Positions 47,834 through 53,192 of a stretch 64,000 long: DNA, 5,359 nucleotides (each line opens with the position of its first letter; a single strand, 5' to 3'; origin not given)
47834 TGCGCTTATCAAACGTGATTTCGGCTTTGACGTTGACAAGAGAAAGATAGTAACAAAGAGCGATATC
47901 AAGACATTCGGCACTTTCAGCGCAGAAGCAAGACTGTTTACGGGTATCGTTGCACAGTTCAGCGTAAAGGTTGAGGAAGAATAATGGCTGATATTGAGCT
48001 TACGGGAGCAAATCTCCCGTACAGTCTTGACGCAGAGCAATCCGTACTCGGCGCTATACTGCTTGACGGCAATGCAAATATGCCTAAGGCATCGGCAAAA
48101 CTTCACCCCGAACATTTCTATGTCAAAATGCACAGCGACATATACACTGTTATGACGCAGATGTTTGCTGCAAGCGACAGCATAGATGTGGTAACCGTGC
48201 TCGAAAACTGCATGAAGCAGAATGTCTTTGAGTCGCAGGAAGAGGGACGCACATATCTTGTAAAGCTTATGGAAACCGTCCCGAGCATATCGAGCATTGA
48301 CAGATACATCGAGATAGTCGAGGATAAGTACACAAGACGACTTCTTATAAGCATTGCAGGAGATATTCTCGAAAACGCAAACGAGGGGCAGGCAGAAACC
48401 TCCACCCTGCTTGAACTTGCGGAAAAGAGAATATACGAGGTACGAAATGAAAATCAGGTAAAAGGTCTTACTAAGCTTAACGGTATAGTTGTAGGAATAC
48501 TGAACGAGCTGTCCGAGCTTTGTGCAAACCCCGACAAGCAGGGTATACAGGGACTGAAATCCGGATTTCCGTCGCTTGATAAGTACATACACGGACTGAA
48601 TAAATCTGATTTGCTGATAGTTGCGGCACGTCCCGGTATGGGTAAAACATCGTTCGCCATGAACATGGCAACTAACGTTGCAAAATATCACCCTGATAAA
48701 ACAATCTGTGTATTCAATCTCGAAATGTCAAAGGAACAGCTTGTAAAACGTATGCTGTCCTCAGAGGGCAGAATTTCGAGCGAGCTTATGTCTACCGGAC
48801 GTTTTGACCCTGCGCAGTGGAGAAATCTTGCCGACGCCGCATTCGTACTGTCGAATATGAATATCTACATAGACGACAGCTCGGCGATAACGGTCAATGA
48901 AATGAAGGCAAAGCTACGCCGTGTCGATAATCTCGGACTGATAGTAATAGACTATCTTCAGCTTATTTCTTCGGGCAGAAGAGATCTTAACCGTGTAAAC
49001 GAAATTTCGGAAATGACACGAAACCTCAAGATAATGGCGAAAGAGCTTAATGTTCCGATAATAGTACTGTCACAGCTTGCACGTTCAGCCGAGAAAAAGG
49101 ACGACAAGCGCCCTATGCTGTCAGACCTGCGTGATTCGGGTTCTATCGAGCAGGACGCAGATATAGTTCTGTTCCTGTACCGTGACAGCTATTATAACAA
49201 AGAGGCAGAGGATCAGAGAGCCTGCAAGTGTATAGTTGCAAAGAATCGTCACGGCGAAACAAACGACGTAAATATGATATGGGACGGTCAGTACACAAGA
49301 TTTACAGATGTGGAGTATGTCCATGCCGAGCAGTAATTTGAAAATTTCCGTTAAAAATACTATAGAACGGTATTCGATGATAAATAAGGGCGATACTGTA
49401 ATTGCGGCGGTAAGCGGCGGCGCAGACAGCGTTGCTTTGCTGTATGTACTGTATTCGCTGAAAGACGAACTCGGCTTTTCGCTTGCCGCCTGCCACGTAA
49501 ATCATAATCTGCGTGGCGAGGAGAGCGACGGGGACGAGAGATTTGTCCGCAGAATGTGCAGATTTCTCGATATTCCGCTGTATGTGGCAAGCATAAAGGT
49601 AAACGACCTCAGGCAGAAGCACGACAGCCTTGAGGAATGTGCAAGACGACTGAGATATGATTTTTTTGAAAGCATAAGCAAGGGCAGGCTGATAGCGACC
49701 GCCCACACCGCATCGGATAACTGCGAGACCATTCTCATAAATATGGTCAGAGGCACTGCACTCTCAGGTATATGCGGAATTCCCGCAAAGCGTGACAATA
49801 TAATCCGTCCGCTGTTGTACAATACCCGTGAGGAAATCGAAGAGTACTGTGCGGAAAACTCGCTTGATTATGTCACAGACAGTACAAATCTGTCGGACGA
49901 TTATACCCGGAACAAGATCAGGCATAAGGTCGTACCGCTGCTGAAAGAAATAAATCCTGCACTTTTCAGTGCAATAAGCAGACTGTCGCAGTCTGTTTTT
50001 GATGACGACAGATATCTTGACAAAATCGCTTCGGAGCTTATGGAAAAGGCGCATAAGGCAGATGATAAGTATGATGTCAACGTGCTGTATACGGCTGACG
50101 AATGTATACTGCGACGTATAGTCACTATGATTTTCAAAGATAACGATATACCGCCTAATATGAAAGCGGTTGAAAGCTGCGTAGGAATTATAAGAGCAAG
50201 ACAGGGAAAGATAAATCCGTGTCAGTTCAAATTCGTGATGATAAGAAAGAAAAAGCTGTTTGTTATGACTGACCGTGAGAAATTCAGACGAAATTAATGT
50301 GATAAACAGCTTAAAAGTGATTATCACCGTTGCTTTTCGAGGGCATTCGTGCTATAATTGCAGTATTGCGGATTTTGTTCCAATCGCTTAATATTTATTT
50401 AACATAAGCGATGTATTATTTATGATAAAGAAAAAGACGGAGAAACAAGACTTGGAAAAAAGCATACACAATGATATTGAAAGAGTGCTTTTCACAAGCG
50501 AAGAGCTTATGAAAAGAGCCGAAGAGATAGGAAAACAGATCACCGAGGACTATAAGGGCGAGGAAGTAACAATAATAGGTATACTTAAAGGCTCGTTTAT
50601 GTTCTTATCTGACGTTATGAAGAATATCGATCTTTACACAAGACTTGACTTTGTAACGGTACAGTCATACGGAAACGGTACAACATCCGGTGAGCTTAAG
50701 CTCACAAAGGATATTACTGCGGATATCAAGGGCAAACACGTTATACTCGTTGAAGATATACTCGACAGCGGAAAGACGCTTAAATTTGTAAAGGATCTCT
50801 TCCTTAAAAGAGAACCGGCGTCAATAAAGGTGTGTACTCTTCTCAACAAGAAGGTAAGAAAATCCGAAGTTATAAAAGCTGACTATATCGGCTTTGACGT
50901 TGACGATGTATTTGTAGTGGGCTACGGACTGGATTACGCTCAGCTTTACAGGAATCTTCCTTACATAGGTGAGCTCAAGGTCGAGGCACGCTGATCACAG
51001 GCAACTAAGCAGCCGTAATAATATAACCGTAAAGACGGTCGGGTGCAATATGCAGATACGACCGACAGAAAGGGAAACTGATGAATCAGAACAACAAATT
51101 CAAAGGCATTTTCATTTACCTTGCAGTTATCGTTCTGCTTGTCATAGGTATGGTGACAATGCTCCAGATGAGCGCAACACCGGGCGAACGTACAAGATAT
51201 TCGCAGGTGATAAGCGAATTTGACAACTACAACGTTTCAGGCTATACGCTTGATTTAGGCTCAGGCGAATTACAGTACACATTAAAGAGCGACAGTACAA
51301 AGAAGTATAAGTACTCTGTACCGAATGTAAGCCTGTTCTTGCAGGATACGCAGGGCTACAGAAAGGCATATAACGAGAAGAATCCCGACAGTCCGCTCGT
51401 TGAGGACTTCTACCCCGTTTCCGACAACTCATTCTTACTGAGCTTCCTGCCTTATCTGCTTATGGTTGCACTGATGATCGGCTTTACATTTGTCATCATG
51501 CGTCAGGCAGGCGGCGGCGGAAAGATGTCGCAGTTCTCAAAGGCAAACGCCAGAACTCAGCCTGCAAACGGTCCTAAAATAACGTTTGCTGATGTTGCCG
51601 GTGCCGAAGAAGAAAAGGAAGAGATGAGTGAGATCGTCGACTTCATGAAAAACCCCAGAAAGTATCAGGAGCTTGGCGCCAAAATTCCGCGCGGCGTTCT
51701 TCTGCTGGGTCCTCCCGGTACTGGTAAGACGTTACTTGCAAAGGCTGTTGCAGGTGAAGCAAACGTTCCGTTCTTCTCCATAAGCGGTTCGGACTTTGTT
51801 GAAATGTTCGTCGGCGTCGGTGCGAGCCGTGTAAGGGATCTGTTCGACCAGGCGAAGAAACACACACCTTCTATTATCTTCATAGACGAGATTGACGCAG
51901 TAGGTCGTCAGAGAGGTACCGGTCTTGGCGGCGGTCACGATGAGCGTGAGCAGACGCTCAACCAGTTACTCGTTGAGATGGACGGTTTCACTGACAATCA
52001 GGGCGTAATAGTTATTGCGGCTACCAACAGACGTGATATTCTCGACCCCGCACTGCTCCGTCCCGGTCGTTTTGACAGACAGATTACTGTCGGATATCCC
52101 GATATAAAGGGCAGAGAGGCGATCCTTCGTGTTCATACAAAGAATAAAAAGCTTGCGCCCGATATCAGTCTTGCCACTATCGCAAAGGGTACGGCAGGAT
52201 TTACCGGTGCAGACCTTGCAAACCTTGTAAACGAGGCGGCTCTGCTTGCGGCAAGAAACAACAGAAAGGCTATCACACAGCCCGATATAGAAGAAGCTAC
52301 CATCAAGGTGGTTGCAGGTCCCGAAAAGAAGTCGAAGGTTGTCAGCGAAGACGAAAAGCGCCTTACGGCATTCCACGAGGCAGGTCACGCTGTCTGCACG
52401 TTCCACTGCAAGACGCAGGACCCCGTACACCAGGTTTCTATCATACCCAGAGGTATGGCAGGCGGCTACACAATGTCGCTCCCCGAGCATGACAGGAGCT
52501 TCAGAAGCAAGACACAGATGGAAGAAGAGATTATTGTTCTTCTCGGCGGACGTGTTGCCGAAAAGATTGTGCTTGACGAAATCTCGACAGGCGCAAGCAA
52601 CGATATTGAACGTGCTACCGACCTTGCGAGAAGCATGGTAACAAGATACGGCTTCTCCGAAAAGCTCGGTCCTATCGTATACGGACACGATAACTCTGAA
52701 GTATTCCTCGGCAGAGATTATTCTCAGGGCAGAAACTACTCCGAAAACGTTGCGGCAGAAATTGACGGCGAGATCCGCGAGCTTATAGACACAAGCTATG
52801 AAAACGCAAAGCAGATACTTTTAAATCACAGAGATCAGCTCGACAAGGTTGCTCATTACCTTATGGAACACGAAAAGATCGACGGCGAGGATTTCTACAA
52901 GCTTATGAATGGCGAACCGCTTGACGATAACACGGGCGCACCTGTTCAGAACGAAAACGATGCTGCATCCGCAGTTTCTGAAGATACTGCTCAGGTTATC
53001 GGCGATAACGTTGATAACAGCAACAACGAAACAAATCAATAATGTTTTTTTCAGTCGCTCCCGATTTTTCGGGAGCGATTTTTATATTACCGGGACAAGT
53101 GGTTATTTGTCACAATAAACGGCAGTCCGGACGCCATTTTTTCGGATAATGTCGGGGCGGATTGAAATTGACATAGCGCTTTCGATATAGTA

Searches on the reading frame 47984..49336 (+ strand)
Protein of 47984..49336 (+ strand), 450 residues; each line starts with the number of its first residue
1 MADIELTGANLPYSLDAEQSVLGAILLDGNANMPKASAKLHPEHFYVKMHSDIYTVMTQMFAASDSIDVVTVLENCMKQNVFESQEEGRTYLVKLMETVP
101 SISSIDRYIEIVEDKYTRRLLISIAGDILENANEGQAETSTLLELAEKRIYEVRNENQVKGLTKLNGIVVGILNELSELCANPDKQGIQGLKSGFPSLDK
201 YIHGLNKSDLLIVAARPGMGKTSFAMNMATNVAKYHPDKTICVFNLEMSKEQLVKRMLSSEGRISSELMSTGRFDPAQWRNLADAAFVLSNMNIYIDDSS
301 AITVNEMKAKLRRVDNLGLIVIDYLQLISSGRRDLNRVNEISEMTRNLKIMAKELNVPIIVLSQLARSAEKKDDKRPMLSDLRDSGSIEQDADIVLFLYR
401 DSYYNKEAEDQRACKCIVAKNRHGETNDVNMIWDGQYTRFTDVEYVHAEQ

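Call 9: search_protein_families(library=pfam, proteins=[window:47984-49336:+], max_evalue=0.01)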
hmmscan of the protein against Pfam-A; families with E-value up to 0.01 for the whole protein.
window:47984-49336:+ (450 aa): 9 families
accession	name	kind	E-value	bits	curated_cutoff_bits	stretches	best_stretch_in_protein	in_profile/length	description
PF03796.21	DnaB_C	-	3.2e-101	338.4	27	1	190-442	1-255/255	DnaB-like helicase C terminal domain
PF00772.26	DnaB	-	1.7e-26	92.7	23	1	11-114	2-103/103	DnaB-like helicase N terminal domain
PF13481.12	AAA_25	-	1.9e-15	57.5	27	1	189-366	13-191/195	AAA domain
PF06745.19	ATPase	-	9.7e-05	22.3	26.6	1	192-275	2-84/231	KaiC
PF00270.35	DEAD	-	0.00053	20.2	26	1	206-349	12-146/167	DEAD/DEAH box helicase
PF13479.12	AAA_24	-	0.0012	19.2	27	0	340-423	109-195/195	AAA domain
PF20720.3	nSTAND3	-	0.0024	18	27.2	0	197-234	6-43/155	Novel STAND NTPase 3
PF02562.22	PhoH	-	0.0035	17.3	27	0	199-235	10-46/205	PhoH-like protein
PF13245.12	AAA_19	-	0.0037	17.9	25.1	1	207-331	10-133/134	AAA domain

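Call 55: list_cluster_members(proteins=[window:47984-49336:+, window:47538-47984:+, window:22232-22702:+, window:20812-22068:+, window:19201-19752:+, window:17454-18020:+, window:15215-16225:-, window:19755-19976:+, window:20558-20797:+, window:18507-19091:+])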
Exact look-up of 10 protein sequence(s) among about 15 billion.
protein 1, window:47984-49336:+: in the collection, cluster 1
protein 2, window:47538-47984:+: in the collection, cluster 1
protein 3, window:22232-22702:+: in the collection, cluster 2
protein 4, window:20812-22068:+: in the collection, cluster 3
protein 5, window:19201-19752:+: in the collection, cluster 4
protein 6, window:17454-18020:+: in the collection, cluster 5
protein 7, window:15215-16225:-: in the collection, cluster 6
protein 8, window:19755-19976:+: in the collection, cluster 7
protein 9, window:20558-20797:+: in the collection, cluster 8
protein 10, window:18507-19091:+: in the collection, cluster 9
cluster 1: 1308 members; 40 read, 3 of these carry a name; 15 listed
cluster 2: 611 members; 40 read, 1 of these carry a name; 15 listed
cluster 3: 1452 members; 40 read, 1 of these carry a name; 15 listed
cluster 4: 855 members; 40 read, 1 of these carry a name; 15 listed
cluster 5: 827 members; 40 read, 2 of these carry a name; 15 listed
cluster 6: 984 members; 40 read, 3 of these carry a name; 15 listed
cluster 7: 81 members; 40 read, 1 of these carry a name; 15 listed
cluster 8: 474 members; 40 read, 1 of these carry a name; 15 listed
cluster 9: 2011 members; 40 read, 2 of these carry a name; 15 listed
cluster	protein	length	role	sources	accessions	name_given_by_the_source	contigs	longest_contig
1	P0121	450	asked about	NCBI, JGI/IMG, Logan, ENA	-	replicative DNA helicase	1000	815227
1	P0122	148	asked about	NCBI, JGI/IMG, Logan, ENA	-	large subunit ribosomal protein L9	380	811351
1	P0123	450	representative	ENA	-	-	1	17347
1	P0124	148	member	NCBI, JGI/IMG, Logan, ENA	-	large subunit ribosomal protein L9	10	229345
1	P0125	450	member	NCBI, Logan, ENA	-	-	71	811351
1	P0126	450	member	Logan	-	-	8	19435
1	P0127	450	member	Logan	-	-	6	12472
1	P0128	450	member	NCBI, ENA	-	-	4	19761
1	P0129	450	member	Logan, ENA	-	-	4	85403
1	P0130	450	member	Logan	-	-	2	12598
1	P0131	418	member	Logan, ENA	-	-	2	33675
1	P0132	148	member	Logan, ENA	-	-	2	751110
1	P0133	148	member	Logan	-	-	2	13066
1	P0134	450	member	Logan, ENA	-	-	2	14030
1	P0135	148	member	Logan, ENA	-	-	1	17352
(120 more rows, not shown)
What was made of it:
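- ICE proteins are annotated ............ or assigned to Christensenellaceae, Coprococcus and Dorea (call 55).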

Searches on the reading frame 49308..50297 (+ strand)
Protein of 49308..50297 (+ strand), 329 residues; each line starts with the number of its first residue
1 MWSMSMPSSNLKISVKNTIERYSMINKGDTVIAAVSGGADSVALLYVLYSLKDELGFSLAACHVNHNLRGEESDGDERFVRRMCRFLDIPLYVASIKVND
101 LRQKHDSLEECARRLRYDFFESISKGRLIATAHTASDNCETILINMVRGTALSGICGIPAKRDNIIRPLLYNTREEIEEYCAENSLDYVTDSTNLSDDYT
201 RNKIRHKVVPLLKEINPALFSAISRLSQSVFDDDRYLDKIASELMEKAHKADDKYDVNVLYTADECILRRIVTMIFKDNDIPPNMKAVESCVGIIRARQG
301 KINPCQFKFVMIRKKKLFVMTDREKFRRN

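Call 9: search_protein_families(library=pfam, proteins=[window:49308-50297:+], max_evalue=0.01)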
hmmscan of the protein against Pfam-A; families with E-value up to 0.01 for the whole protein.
window:49308-50297:+ (329 aa): 1 family
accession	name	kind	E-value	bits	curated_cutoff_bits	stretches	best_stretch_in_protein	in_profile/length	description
PF01171.26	ATP_bind_3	-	8.6e-54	182.5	27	1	31-207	2-182/182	PP-loop family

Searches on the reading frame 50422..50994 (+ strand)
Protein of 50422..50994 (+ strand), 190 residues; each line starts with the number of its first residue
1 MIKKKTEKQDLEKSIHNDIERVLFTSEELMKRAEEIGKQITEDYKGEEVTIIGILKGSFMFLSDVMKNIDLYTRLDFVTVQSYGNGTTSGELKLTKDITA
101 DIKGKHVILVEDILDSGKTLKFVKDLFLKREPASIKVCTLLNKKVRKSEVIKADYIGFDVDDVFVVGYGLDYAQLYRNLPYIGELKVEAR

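Call 9: search_protein_families(library=pfam, proteins=[window:50422-50994:+], max_evalue=0.01)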
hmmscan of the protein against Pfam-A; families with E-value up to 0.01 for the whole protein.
window:50422-50994:+ (190 aa): 1 family
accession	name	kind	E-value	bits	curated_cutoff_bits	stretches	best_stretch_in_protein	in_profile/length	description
PF00156.33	Pribosyltran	-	1e-30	106.6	26.3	1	27-172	9-157/158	Phosphoribosyl transferase domain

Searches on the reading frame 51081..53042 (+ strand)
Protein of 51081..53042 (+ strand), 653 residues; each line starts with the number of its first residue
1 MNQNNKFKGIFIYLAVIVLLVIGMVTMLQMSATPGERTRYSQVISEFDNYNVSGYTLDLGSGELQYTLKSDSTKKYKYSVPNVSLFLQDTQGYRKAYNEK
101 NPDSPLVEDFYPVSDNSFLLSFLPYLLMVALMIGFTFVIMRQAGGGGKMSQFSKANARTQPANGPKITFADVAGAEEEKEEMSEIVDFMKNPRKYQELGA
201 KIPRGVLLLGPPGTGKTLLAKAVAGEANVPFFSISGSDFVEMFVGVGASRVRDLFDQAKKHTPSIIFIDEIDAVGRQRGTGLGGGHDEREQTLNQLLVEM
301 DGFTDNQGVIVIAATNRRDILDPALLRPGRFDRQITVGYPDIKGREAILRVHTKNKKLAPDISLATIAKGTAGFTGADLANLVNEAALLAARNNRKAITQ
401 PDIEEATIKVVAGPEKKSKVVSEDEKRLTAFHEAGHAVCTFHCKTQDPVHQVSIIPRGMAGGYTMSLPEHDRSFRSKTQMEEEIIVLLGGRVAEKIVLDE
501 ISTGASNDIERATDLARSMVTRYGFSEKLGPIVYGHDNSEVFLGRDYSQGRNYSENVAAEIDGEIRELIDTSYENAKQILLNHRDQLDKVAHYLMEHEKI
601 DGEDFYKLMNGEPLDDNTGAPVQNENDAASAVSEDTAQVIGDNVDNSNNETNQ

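Call 9: search_protein_families(library=pfam, proteins=[window:51081-53042:+], max_evalue=0.01)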
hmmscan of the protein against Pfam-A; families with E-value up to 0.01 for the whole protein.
window:51081-53042:+ (653 aa): 12 families
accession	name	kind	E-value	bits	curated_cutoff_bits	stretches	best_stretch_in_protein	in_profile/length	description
PF01434.24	Peptidase_M41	-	1.1e-69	234.5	29.9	1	420-607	2-190/191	Peptidase family M41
PF00004.35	AAA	-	6e-48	163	21.2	1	206-339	1-131/131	ATPase family associated with various cellular activities (AAA)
PF17862.7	AAA_lid_3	-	2.2e-15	56.3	27.2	1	361-405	1-45/45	AAA+ lid domain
PF07728.20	AAA_5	-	1.2e-06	29.1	22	1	205-326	1-136/139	AAA domain (dynein-related subfamily)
PF06068.19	TIP49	-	0.00011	21.9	23.8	1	203-239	50-88/347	TIP49 P-loop domain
PF05496.18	RuvB_N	-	0.00017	21.8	27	1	205-273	35-95/159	Holliday junction DNA helicase RuvB P-loop domain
PF13191.12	AAA_16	-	0.00018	22.5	32.6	1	201-228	22-49/167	AAA ATPase domain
PF07724.20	AAA_2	-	0.00093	19.7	27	0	207-276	7-89/166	AAA domain (Cdc48 subfamily)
PF20720.3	nSTAND3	-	0.0012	19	27.2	1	206-327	20-121/155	Novel STAND NTPase 3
PF13401.12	AAA_22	-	0.0014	19.3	27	0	206-239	8-38/130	AAA domain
PF20436.4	LonB_AAA-LID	-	0.0032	17.9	22.4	1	377-406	29-58/65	Archaeal LonB, AAA+ ATPase LID domain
PF13207.12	AAA_17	-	0.0075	17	27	0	209-262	1-53/136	AAA domain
